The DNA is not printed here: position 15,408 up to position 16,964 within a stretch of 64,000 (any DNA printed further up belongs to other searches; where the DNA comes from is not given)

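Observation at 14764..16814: AT-rich 2-kb islet encoding a secreted DNRLRE-like + M23 peptidase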

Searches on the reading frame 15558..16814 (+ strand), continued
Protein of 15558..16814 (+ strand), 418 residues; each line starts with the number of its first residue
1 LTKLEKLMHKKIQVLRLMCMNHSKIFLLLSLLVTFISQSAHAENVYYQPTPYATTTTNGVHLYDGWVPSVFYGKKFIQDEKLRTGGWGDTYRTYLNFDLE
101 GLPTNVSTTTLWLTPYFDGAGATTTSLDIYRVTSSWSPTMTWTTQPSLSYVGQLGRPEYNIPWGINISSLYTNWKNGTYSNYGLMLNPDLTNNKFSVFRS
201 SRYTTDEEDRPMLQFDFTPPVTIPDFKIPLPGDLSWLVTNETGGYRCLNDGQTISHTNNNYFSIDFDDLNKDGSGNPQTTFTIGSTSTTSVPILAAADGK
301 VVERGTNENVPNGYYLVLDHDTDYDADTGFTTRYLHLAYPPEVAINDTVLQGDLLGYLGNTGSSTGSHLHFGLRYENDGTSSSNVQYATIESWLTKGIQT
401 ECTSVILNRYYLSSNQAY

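Call 24: find_encoding_contigs(protein=P0002, flank=5000, max_places=2)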
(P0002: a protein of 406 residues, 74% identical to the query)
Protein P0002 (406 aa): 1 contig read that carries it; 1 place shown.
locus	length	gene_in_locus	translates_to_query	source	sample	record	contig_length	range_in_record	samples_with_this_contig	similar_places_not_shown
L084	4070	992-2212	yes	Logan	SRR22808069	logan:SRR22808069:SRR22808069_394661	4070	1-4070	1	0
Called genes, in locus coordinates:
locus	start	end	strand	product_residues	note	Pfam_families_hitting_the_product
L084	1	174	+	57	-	?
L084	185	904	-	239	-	-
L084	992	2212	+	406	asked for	PF24517:CBM96, PF01551:Peptidase_M23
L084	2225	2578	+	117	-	PF09966:DUF2200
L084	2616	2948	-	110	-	-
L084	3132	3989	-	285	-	PF00181:Ribosomal_L2_N, PF03947:Ribosomal_L2_C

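Call 25: find_encoding_contigs(protein=P0025, flank=10000, max_places=2)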
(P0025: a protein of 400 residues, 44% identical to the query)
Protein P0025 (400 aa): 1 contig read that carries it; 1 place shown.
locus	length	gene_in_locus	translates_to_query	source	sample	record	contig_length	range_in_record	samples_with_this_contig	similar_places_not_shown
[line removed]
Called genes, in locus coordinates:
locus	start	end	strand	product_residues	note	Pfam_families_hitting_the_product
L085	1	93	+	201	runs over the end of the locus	-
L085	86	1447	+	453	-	-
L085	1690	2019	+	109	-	PF13560:HTH_31 (weak), PF01381:HTH_3 (weak)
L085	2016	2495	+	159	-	-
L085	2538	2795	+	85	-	-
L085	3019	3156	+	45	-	-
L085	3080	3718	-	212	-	-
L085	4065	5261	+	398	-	PF02534:T4SS-DNA_transf (faint), PF01935:DUF87 (faint), PF10412:TrwB_AAD_bind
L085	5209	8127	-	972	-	PF00069:Pkinase, PF07714:PK_Tyr_Ser-Thr, PF03109:ABC1, PF13424:TPR_12, PF13424:TPR_12, PF17874:TPR_MalT, PF24885:TPR_NPHP3, PF13374:TPR_10, +22 more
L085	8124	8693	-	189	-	PF07638:Sigma70_ECF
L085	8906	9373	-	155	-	-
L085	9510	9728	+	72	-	PF13560:HTH_31, PF12844:HTH_19 (weak), PF01381:HTH_3, PF13413:HTH_25 (weak)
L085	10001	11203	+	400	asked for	PF24517:CBM96, PF01551:Peptidase_M23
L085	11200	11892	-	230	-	-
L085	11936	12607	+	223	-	-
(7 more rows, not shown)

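Call 26: find_encoding_contigs(protein=P0022, flank=10000, max_places=2)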
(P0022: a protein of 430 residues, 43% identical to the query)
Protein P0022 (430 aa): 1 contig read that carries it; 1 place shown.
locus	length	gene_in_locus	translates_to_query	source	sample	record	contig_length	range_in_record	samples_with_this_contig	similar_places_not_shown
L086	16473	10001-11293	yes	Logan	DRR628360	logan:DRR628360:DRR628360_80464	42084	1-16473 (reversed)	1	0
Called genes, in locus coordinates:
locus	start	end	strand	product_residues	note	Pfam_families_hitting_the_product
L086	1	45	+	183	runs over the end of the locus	-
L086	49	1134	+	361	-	PF00535:Glycos_transf_2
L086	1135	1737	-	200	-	-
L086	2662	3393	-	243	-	-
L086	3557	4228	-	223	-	-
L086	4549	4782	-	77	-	-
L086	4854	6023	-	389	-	-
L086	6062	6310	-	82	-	-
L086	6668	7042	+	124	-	-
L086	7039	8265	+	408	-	-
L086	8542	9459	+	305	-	PF00929:RNase_T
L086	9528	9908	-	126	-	PF01382:Avidin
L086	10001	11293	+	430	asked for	PF06848:Disaggr_repeat (faint), PF24517:CBM96, PF01551:Peptidase_M23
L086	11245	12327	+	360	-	PF02265:S1-P1_nuclease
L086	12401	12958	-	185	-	PF01066:CDP-OH_P_transf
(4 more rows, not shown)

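Call 27: find_encoding_contigs(protein=P0048, flank=10000, max_places=2)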
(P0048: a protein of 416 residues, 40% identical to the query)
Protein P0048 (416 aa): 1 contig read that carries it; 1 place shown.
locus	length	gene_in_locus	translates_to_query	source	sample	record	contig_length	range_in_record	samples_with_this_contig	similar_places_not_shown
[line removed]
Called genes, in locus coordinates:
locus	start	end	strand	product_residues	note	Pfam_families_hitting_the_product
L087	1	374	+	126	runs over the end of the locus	PF05635:23S_rRNA_IVP, PF22296:bAvd (weak)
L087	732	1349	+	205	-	-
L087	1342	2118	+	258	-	PF08843:AbiEii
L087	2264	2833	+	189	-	PF12917:YfbR-like (weak), PF13023:HD_3, PF01966:HD (weak)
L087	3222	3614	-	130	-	-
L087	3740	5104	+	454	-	PF00753:Lactamase_B, PF23023:Anti-Pycsar_Apyc1, PF12706:Lactamase_B_2, PF16661:Lactamase_B_6, PF10996:Beta-Casp, PF07521:RMMBL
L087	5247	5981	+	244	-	PF01978:TrmB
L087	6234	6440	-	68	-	-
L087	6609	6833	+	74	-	-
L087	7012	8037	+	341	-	-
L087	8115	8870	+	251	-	-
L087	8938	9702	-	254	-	PF13103:TonB_2 (weak), PF03544:TonB_C (weak)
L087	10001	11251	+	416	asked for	PF24517:CBM96 (weak), PF01551:Peptidase_M23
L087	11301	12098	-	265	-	-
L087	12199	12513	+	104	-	-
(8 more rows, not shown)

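Call 30: find_related_loci(query=A1, collection=metagenome_contigs, flank=8000)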
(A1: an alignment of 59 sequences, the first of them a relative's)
Query A1 (411 aa) in metagenome_contigs; peptide patterns used: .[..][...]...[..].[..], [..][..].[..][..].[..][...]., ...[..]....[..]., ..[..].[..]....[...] (x = any residue, [..] = any of these).
476 stretches matched a pattern; 180 encode a relative of the query (tblastn E <= 1e-3); the best 80 are kept; 80 distinct loci.
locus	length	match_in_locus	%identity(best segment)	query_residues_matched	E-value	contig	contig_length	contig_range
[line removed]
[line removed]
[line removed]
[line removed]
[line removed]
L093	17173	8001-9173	46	17-411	2e-96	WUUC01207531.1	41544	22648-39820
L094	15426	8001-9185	45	17-411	4e-93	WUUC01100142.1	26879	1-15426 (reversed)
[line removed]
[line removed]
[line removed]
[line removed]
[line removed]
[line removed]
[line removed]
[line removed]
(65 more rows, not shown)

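Call 31: find_related_loci(query=A1, collection=viral_contigs, flank=8000)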
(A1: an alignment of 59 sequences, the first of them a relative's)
Query A1 (411 aa) in viral_contigs; peptide patterns used: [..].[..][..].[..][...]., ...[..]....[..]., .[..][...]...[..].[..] (x = any residue, [..] = any of these).
49 stretches matched a pattern; 6 encode a relative of the query (tblastn E <= 1e-3); 6 distinct loci.
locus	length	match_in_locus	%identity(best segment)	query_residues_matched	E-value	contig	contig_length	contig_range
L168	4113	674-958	37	269-370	2e-12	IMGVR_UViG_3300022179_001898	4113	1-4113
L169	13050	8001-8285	37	269-370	3e-12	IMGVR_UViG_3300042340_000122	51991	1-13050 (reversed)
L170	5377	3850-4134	37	269-370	3e-12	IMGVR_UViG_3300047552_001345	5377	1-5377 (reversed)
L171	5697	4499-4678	47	306-370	2e-11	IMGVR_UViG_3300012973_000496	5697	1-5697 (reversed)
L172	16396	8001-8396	33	286-407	4e-11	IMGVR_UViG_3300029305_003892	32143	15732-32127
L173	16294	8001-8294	35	286-371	3e-6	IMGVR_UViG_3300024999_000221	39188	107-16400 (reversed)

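Call 61: predict_structure(alignment_id=A1)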
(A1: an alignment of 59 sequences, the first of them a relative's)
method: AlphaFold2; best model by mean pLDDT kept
length: 411 residues; sequences in the alignment: 59
mean_pLDDT: 93.4   pTM: 0.87
mean pLDDT of the five models: 93.4, 92.7, 90.2, 89.8, 89.7
residues with pLDDT >= 90: 359; 70-90: 25; 50-70: 26; < 50: 1
segments of 3 or more residues with pLDDT < 50: none
pLDDT, mean of each block of 10 residues (from residue 1): 59 58 67 86 91 95 97 96 97 97 97 89 96 97 98 96 97 97 96 95 97 96 98 96 93 98 98 96 98 96 95 95 98 98 98 94 98 98 97 94 98 90
secondary structure, 60 per line:
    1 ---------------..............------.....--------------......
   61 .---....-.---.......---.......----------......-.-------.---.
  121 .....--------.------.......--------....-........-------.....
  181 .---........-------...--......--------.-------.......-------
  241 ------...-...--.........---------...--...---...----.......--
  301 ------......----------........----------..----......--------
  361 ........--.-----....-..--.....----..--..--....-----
elements in order: H16-29 E36-40 E55-61 E74-80 E84-90 E101-106 E120-125 E141-147 E156-159 H161-168 E176-181 E185-192 E205-210 E227-233 E256-264 E274-276 E279-281 E285-287 E292-298 E307-312 E323-330 E347-352 E361-368 H377-380 E403-406

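Call 67: fold_search(model_id=the predicted structure, library=pdb)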
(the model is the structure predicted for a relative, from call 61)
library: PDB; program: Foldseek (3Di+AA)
matches with E <= 10: 1232; with E <= 0.001: 85
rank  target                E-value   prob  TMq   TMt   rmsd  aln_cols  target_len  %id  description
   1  8wab_B                4.3e-09  1.00  0.34  0.74   3.4       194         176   18  Crystal structure of a chondroitin sulfate-binding carbohydrate binding module of a chondroitinase (released 2024-01-17)
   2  8wab_A                2.9e-08  1.00  0.35  0.77   3.3       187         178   18  Crystal structure of a chondroitin sulfate-binding carbohydrate binding module of a chondroitinase (released 2024-01-17)
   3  6ue4_A                3.8e-07  1.00  0.26  0.30   5.6       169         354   24  ShyA Endopeptidase from Vibrio cholerae (Closed form) (released 2020-05-27)
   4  5j1k                  7.0e-07  1.00  0.25  0.53   4.7       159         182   23  Crystal structure of Csd2-Csd2 dimer (released 2016-10-19)
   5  3slu_B                7.0e-07  1.00  0.27  0.30   4.7       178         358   19  Crystal structure of NMB0315 (released 2012-02-01)
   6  6ue4_B                8.7e-07  1.00  0.26  0.30   4.2       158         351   24  ShyA Endopeptidase from Vibrio cholerae (Closed form) (released 2020-05-27)
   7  7qrl_A                1.1e-06  1.00  0.24  0.64   3.4       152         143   24  LytM domain of DipM, a coordinator of a complex net of autolysins in Caulobacter crescentus (released 2023-06-21)
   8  7qrl_C                1.3e-06  1.00  0.24  0.62   3.4       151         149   23  LytM domain of DipM, a coordinator of a complex net of autolysins in Caulobacter crescentus (released 2023-06-21)
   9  2hsi_A                1.5e-06  1.00  0.24  0.41   4.0       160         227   19  Crystal structure of putative peptidase M23 from pseudomonas aeruginosa, New York Structural Genomics Consortium (released 2006-08-08)
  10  5j1l_A                1.5e-06  1.00  0.21  0.53   8.1       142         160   26  Crystal structure of Csd1-Csd2 dimer I (released 2016-10-19)
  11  5j1l_B                1.6e-06  1.00  0.24  0.51   5.2       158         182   23  Crystal structure of Csd1-Csd2 dimer I (released 2016-10-19)
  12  6muk                  1.7e-06  1.00  0.21  0.23   4.1       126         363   25  1.93 Angstrom Resolution Crystal Structure of Peptidase M23 from Neisseria gonorrhoeae. (released 2018-10-31)
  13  2gu1                  1.7e-06  1.00  0.26  0.32   3.8       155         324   22  Crystal structure of a zinc containing peptidase from vibrio cholerae (released 2006-07-04)
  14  2hsi_B                1.7e-06  1.00  0.24  0.41   4.0       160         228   19  Crystal structure of putative peptidase M23 from pseudomonas aeruginosa, New York Structural Genomics Consortium (released 2006-08-08)
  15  5j1l_D                2.2e-06  1.00  0.26  0.57   4.5       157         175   22  Crystal structure of Csd1-Csd2 dimer I (released 2016-10-19)
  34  7vbo                  1.3e-05  1.00  0.32  0.68   3.2       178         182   19  Alginate binding domain CBM (released 2022-09-07)
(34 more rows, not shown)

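Call 75: search_dna_similar(query=window:15618-16811:+, collection=plasmids, mode=protein, max_rows=8)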
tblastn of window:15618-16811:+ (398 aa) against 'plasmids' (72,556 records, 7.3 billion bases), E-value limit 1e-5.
Records with a match: 19; places in all: 21; records where one place covers at least 80% of the query: 0.
Best place of each record, by identity: <60% 19.
By first word of the organism name: Bacillus 6; Planococcus 2; Klebsiella 1; Burkholderia 1; Leifsonia 1; Pontibacillus 1; Parabacteroides 1; Jeotgalibacillus 1; Aeromonas 1; Virgibacillus 1; and 3 more.
By predicted mobility (MOB-suite, as given by PLSDB): non-mobilizable 15; mobilizable 4.
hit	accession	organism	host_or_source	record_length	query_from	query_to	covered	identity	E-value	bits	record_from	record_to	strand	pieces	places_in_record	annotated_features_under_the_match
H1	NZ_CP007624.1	Bacillus pseudomycoides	-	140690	195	392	50%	27.1%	7e-8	62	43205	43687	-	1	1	M23 family metallopeptidase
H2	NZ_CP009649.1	Bacillus pseudomycoides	-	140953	195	392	50%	27.1%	7e-8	62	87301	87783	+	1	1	M23 family metallopeptidase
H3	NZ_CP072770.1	Bacillus cereus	mixed culture,Bee Honey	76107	195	358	41%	29.7%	1e-8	64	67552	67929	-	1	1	M23 family metallopeptidase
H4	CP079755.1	Klebsiella grimontii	cell culture,urine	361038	195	358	41%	29.7%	1e-8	64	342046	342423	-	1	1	M23 family metallopeptidase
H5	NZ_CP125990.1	Bacillus cereus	cell culture,soil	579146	195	358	41%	29.1%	6e-8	62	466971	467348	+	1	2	M23 family metallopeptidase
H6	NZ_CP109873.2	Bacillus cereus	pepper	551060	195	356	41%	29.4%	6e-8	62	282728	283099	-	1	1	M23 family metallopeptidase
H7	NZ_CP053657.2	Bacillus cereus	culture,soil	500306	195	356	41%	28.8%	5e-7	60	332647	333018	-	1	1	M23 family metallopeptidase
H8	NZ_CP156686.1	Burkholderia stagnalis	Bacterial cells,soils collected in ...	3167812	274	389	29%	35.2%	4e-7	60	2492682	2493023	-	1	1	none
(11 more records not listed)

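Call 76: search_dna_similar(query=window:15618-16811:+, collection=phages, mode=protein, max_rows=8)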
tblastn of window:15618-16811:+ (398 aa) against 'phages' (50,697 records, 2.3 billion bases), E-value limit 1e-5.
Records with a match: 13; places in all: 13; records where one place covers at least 80% of the query: 0.
Best place of each record, by identity: <60% 13.
By first word of the organism name: Vibrio 4; Bacteriophage 4; Curtobacterium 4; Pontimonas 1.
By host as written in the record: - 5; Curtobacterium flaccumfaciens NRRL B-729 SEA 2; Curtobacterium flaccumfaciens NRRL B-59340 2; Vibrio parahaemolyticus 1; Vibrio harveyi 1; Vibrio coralliilyticus LMG20984 (YB1) 1; Pontimonas salivibrio CL-TW6 1.
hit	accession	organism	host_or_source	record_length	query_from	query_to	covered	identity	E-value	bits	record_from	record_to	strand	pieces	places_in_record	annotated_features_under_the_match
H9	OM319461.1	Vibrio phage C-ZP2022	Vibrio parahaemolyticus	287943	272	354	21%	45.2%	3e-8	62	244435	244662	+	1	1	glycoside hydrolase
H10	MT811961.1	Vibrio phage vB_pir03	Vibrio harveyi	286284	272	354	21%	42.9%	4e-7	59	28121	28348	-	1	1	glycoside hydrolase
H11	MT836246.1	Bacteriophage sp.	human fecal samples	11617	272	354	21%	42.4%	6e-6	54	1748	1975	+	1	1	record has no annotation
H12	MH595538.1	Vibrio phage BONAISHI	Vibrio coralliilyticus LMG20984 (YB1)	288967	272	354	21%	40.5%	2e-7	59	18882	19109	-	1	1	glycoside hydrolase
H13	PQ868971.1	Curtobacterium phage Fairywren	Curtobacterium flaccumfaciens NRRL ...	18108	271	351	20%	39.5%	2e-7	59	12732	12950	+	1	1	12: endolysin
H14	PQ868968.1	Curtobacterium phage Penne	Curtobacterium flaccumfaciens NRRL ...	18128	271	351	20%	39.5%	2e-7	59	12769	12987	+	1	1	12: endolysin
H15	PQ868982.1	Curtobacterium phage Squall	Curtobacterium flaccumfaciens NRRL ...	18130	271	351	20%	39.5%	2e-7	59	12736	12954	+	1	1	12: endolysin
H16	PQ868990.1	Curtobacterium phage Brave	Curtobacterium flaccumfaciens NRRL ...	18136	271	351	20%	39.5%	2e-7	59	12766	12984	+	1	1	12: endolysin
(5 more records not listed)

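Call 90: search_protein_families(library=phrogs, proteins=[window:15558-16814:+], max_evalue=0.01)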
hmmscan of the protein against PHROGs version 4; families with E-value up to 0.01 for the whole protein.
window:15558-16814:+ (418 aa): 17 families
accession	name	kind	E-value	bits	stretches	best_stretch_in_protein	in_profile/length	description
phrog_7767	-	other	3.8e-12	47.3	1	292-410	33-144/194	metallo-endopeptidase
phrog_14988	-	other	2.2e-11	45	1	289-384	43-137/272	peptidase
phrog_6700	-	lysis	8e-11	40.6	1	289-391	2635-2729/2898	endolysin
phrog_16615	-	other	8.9e-09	35.6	1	274-377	415-508/529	peptidase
phrog_10030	-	tail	1.3e-08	33.6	1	288-378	1922-2010/2105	tail length tape measure protein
phrog_3578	-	lysis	5.3e-08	33.7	1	331-381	294-344/405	endolysin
phrog_11037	-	unknown function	5.3e-08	33.5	1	287-377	199-287/365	-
phrog_880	-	lysis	3.2e-07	31.1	1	290-372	39-118/435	endolysin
phrog_28672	-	other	3.7e-07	30.1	1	287-376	295-376/397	metallo-endopeptidase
phrog_1067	-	head and packaging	1.5e-06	28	1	249-388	739-859/991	minor head protein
phrog_3084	-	lysis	8.2e-06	26.1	1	289-372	36-115/468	endolysin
phrog_9205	-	unknown function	0.00017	20.4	1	280-376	563-643/1144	-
phrog_37190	-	other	0.00022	21.8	1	288-389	149-239/244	peptidase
phrog_33207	-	other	0.00032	21.6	1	334-377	76-119/240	metallo-endopeptidase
phrog_28089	-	lysis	0.0006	18.7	1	288-374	598-681/1141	endolysin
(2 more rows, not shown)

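Call 91: search_protein_families(library=padloc, proteins=[window:15558-16814:+], max_evalue=0.01)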
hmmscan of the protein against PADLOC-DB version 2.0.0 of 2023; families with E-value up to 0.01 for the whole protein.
window:15558-16814:+ (418 aa): 0 families
